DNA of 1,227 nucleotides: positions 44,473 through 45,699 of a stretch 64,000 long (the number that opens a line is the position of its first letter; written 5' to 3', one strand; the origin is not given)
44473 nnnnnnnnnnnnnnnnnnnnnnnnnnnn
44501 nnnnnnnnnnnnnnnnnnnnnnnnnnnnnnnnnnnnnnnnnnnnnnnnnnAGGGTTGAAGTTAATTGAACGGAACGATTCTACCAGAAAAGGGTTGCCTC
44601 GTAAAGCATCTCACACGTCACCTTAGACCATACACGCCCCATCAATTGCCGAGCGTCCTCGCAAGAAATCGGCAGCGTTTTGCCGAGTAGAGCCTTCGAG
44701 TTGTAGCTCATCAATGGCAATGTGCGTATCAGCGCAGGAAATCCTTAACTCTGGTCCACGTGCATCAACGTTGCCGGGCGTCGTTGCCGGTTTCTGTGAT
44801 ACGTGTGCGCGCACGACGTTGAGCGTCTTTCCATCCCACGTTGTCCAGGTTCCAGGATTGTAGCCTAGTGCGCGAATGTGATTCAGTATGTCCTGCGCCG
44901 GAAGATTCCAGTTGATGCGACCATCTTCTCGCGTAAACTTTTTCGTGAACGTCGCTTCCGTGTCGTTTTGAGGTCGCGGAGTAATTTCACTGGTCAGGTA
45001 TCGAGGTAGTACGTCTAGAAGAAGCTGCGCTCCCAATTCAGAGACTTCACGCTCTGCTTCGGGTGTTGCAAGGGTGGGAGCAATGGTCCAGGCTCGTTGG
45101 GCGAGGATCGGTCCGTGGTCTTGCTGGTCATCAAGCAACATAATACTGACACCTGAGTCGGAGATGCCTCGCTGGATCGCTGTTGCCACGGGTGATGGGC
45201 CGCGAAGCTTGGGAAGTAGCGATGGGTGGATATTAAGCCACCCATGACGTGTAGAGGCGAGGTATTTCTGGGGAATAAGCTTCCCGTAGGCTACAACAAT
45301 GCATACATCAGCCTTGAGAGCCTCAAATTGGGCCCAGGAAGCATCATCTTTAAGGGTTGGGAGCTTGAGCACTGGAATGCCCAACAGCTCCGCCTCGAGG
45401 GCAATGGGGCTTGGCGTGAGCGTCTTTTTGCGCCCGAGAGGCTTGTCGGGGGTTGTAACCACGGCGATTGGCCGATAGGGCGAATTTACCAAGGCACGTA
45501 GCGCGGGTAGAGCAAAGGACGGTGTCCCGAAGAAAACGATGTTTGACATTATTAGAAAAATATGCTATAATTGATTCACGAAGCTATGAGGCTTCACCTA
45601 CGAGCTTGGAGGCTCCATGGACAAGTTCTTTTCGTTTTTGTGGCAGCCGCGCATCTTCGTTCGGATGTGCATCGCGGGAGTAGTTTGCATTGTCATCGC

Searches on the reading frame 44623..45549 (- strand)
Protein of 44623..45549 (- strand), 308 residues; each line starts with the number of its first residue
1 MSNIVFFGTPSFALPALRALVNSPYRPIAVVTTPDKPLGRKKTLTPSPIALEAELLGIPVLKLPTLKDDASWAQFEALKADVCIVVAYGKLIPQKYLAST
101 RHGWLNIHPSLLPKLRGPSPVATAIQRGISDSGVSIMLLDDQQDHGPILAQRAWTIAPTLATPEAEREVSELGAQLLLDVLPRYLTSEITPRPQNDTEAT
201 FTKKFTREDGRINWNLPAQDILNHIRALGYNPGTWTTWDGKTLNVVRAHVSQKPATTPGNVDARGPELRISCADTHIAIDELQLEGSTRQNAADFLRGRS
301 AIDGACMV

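Call 55: search_protein_families(library=pfam, proteins=[window:44623-45549:-], max_evalue=0.00001)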
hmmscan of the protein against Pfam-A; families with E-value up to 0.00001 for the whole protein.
window:44623-45549:- (308 aa): 2 families
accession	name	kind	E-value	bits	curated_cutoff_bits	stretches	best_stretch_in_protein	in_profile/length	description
PF00551.24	Formyl_trans_N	-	5.5e-32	111.4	26.1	1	3-181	2-181/181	Formyl transferase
PF02911.23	Formyl_trans_C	-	4.4e-22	78.6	21.1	1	205-299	2-99/100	Formyl transferase, C-terminal domain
